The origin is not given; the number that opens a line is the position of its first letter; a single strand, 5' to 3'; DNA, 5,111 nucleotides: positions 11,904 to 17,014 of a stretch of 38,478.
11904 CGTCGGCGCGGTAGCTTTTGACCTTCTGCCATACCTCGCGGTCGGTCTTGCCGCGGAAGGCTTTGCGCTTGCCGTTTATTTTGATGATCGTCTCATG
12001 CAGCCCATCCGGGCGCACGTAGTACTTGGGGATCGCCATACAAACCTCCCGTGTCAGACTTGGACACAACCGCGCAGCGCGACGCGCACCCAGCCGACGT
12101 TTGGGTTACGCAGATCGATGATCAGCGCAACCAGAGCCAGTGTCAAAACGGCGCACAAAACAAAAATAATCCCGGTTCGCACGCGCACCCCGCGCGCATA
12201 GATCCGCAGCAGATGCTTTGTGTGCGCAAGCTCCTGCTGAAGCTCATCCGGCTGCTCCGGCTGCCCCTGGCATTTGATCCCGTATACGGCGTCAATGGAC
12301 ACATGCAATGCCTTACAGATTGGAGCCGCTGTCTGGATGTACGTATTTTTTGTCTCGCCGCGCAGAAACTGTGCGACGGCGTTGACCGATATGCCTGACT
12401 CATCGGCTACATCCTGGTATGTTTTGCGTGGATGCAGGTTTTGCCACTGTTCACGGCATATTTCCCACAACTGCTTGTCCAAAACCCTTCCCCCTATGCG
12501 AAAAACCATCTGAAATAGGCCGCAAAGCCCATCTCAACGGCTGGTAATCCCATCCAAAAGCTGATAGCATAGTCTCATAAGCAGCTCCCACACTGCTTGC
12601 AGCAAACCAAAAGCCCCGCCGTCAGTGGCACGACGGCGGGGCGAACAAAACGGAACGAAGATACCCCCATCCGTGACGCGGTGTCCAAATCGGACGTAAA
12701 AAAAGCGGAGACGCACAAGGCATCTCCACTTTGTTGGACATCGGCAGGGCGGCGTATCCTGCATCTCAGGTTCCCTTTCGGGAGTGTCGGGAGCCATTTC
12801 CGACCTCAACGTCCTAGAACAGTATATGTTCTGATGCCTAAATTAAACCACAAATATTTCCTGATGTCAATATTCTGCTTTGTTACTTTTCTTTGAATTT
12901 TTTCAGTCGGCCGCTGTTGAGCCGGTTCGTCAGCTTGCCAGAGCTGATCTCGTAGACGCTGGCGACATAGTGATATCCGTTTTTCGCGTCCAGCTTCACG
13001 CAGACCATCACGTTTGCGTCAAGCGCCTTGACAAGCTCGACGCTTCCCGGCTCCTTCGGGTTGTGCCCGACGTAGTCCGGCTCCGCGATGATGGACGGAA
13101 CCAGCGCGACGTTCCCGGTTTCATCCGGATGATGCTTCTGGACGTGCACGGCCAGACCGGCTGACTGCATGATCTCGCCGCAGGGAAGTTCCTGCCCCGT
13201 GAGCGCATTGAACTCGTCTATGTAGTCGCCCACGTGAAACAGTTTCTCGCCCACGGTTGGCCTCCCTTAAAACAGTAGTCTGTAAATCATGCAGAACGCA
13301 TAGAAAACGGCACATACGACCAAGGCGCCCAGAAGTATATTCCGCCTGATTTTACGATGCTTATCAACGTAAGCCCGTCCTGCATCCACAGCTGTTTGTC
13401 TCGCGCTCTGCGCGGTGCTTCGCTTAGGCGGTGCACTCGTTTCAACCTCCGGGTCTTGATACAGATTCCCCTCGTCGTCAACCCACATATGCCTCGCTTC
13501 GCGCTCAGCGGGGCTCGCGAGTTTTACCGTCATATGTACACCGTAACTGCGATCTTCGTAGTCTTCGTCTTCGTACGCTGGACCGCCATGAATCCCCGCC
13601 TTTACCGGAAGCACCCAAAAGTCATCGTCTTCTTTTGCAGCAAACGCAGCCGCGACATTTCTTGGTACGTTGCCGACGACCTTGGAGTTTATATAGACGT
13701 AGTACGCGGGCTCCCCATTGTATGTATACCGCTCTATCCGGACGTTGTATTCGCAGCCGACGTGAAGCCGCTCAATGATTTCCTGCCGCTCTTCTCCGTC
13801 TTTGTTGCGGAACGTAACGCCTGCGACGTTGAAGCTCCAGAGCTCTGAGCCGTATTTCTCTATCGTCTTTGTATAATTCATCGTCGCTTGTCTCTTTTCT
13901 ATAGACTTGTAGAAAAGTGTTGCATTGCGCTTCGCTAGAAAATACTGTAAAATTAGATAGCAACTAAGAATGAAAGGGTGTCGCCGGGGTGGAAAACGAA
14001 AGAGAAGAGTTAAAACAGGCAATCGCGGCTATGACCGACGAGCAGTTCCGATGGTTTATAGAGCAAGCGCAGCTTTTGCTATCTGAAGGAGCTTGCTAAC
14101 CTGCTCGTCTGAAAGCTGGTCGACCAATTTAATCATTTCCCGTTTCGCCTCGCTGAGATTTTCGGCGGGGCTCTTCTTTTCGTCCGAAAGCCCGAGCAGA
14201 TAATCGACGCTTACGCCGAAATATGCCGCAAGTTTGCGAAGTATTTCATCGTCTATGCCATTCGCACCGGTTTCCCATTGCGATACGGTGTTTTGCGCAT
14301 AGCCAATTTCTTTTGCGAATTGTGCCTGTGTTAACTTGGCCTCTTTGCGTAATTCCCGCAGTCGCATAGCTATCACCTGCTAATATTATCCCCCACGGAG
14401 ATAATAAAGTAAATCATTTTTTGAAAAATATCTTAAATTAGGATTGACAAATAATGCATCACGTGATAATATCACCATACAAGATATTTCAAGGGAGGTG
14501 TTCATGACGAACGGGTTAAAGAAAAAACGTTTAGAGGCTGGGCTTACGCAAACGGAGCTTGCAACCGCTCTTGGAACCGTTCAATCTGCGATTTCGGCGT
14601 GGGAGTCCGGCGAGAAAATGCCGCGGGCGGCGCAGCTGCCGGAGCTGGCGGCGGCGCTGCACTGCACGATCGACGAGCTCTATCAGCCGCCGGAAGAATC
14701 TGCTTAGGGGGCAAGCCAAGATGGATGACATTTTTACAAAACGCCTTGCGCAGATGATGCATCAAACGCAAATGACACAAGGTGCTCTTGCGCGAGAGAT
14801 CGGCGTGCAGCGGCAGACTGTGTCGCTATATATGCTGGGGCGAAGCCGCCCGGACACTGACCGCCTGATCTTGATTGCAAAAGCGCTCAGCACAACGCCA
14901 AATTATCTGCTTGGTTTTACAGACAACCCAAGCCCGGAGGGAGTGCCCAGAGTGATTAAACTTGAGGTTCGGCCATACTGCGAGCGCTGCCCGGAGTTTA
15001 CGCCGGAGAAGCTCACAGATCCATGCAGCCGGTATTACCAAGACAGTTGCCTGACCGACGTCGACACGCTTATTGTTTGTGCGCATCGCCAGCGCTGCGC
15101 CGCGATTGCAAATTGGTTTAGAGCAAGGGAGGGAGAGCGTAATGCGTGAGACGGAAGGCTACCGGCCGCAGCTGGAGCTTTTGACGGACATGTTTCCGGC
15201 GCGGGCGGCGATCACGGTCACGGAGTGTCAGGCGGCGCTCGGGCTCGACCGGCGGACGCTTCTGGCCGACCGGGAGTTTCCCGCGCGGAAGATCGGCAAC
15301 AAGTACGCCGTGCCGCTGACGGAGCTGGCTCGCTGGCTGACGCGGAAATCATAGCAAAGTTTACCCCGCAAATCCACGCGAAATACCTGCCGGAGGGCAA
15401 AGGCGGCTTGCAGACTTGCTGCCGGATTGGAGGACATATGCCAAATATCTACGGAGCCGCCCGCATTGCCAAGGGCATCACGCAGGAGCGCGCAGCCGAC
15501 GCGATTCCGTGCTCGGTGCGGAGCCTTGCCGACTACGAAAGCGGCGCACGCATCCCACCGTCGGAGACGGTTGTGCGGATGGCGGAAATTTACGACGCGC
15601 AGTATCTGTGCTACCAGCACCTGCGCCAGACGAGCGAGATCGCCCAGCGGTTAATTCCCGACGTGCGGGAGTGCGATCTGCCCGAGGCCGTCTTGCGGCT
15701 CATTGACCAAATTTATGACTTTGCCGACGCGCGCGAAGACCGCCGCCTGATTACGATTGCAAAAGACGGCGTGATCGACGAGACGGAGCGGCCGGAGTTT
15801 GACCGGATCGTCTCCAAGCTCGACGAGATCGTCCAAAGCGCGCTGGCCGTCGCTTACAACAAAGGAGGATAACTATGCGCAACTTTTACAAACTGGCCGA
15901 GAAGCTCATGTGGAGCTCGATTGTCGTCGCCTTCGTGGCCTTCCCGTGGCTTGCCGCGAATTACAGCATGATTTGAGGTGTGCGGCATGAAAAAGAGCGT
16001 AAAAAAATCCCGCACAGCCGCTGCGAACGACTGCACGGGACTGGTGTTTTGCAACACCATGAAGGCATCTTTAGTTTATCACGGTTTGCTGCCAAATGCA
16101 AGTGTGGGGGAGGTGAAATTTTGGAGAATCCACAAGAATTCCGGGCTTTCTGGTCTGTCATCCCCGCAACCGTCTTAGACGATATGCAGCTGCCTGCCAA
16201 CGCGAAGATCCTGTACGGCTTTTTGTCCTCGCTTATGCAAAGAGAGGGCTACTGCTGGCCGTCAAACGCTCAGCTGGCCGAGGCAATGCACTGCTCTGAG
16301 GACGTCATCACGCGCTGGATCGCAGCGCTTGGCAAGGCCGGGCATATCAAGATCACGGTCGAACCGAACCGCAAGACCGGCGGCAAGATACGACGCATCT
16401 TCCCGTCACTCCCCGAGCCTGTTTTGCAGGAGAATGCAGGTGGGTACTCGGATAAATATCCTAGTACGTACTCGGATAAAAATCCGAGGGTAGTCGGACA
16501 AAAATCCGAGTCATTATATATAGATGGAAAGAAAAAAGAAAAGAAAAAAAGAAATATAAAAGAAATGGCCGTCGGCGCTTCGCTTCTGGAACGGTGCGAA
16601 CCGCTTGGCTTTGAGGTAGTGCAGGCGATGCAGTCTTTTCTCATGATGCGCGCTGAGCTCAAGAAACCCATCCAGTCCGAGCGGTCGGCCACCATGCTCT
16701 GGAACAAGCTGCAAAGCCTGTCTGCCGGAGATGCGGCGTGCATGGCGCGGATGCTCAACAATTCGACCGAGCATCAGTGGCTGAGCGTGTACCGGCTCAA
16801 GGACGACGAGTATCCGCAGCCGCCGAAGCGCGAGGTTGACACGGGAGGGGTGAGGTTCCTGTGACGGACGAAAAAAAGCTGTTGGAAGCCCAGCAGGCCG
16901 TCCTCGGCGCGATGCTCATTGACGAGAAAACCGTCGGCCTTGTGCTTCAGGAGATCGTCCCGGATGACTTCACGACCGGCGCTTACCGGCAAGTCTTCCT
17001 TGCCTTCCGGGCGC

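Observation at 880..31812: Dispersed 17-19-bp motif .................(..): 8-9 copies around the whole genome, mostly inside ORFs; candidate scattered centromere (parS) set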

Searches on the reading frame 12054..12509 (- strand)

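Call 16: search_protein_families(library=phrogs, proteins=[window:12054-12509:-], max_evalue=0.001)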
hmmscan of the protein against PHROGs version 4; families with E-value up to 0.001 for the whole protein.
window:12054-12509:- (151 aa): 2 families
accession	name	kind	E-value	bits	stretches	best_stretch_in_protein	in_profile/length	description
phrog_6223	-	transcription regulation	4.5e-05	24.4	1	28-56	17-45/73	transcriptional repressor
phrog_8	-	transcription regulation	0.0003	21.3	1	29-88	171-228/346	transcriptional regulator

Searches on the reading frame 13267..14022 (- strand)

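Call 16: search_protein_families(library=phrogs, proteins=[window:13267-14022:-], max_evalue=0.001)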
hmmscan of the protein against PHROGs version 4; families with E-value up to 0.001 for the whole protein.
window:13267-14022:- (251 aa): 1 family
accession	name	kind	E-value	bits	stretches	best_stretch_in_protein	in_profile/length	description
phrog_37629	-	unknown function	3.9e-07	31.2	1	65-146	11-90/189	-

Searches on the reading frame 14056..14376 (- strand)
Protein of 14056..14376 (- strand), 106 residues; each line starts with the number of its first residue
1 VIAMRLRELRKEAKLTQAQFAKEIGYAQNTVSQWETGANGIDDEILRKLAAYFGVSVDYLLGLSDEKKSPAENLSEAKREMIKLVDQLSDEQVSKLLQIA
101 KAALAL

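Call 16: search_protein_families(library=phrogs, proteins=[window:14056-14376:-], max_evalue=0.001)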
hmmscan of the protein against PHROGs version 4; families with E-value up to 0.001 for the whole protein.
window:14056-14376:- (106 aa): 34 families (the best 25 are shown)
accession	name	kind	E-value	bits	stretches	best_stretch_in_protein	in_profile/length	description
phrog_8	-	transcription regulation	1.7e-28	101.1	1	1-98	76-181/346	transcriptional regulator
phrog_4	-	transcription regulation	1.7e-17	64.5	1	2-87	137-219/400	transcriptional repressor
phrog_3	-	transcription regulation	4.9e-16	60.5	1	1-83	88-179/430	transcriptional repressor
phrog_2967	-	transcription regulation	2.3e-15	57.8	1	2-105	11-107/225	transcriptional regulator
phrog_2328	-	transcription regulation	1.7e-13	51.5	1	2-72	16-87/128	transcriptional repressor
phrog_2439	-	transcription regulation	1.5e-12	48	1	5-69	11-75/367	transcriptional regulator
phrog_1373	-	transcription regulation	2.4e-11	44.9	1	6-70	68-132/166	transcriptional regulator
phrog_2104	-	unknown function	5.2e-11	43.7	1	4-38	42-76/103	-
phrog_5823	-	transcription regulation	7.6e-11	42.8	1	2-72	7-78/404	transcriptional regulator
phrog_7396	-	unknown function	8.6e-11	42.9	1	1-70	15-87/227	-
phrog_1994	-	DNA, RNA and nucleotide metabolism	1.3e-10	42.4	1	5-67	3-65/170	DNA binding protein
phrog_34939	-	unknown function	9.8e-09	36.2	1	4-64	12-73/280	-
phrog_4836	-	transcription regulation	7.4e-08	33.2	1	4-92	78-164/194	CII-like regulator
phrog_7241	-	transcription regulation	3.8e-07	31.2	1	6-61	66-121/122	transcriptional regulator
phrog_4779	-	transcription regulation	1.6e-06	29.5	1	3-85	4-85/98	transcriptional regulator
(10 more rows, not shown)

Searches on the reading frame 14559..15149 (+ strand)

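Call 16: search_protein_families(library=phrogs, proteins=[window:14559-15149:+], max_evalue=0.001)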
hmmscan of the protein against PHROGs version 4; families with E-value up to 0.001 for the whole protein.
window:14559-15149:+ (196 aa): 10 families
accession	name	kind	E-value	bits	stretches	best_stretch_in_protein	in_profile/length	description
phrog_8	-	transcription regulation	2.7e-17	64.2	1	51-127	69-145/346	transcriptional regulator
phrog_4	-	transcription regulation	1.4e-13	51.6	1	54-136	130-205/400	transcriptional repressor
phrog_2967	-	transcription regulation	5.3e-12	46.7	1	54-121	6-73/225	transcriptional regulator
phrog_3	-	transcription regulation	2.2e-10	41.9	1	49-134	79-163/430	transcriptional repressor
phrog_2328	-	transcription regulation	6.8e-10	39.8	1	54-127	11-86/128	transcriptional repressor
phrog_2439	-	transcription regulation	2.8e-08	34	1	61-120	10-69/367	transcriptional regulator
phrog_34939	-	unknown function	2.8e-06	28.2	1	60-124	11-76/280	-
phrog_4583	-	transcription regulation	0.00014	22.8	1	65-118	17-70/81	transcriptional repressor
phrog_4779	-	transcription regulation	0.0003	22.3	1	60-95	4-39/98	transcriptional regulator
phrog_7241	-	transcription regulation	0.00038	21.5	1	64-118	67-121/122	transcriptional regulator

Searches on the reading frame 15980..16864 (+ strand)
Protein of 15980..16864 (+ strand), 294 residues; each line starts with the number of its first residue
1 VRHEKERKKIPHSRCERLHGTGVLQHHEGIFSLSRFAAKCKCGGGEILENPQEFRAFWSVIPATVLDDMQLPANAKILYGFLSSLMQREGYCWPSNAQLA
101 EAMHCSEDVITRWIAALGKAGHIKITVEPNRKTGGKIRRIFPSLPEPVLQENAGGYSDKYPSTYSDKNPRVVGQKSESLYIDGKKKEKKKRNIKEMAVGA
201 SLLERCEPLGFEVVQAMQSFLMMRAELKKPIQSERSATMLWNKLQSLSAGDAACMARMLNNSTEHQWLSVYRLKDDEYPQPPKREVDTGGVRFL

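Call 7: search_protein_families(library=pfam, proteins=[window:15980-16864:+], max_evalue=0.01)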
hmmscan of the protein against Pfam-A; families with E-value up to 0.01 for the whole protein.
window:15980-16864:+ (294 aa): 2 families
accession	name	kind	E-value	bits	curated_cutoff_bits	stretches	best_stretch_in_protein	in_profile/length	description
PF13730.12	HTH_36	-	2.7e-13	49.9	25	1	71-123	3-55/55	Helix-turn-helix domain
PF08279.18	HTH_11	-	0.0062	16.8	25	0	97-131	19-52/55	HTH domain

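Call 16: search_protein_families(library=phrogs, proteins=[window:15980-16864:+], max_evalue=0.001)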
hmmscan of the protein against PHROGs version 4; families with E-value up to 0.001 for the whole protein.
window:15980-16864:+ (294 aa): 11 families
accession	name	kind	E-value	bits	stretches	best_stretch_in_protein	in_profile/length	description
phrog_270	-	DNA, RNA and nucleotide metabolism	1.5e-15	58.5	1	52-185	26-152/383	replication initiation protein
phrog_678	-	DNA, RNA and nucleotide metabolism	8e-15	56.2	1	72-284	73-293/346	replication initiation O-like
phrog_19658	-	DNA, RNA and nucleotide metabolism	5.6e-12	46.8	1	57-192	3-137/283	replication initiation protein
phrog_428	-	DNA, RNA and nucleotide metabolism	1.9e-10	41.5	1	58-174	90-208/455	replication initiation protein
phrog_186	-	DNA, RNA and nucleotide metabolism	9.2e-10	39.7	1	55-185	19-152/308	DnaD-like helicase loader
phrog_8102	-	DNA, RNA and nucleotide metabolism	5.4e-06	26.7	1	55-145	16-108/337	replication initiation protein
phrog_391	-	DNA, RNA and nucleotide metabolism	1.1e-05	26.3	1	88-166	32-112/298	replication initiation O-like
phrog_15053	-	unknown function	3.9e-05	24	1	44-132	18-106/343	-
phrog_2880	-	DNA, RNA and nucleotide metabolism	5.3e-05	23.4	1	63-195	18-147/459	replication initiation protein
phrog_12720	-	DNA, RNA and nucleotide metabolism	0.00019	22.4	1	79-118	35-74/117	DNA binding protein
phrog_4617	-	DNA, RNA and nucleotide metabolism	0.00035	21.3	1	82-135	26-79/223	replication initiation protein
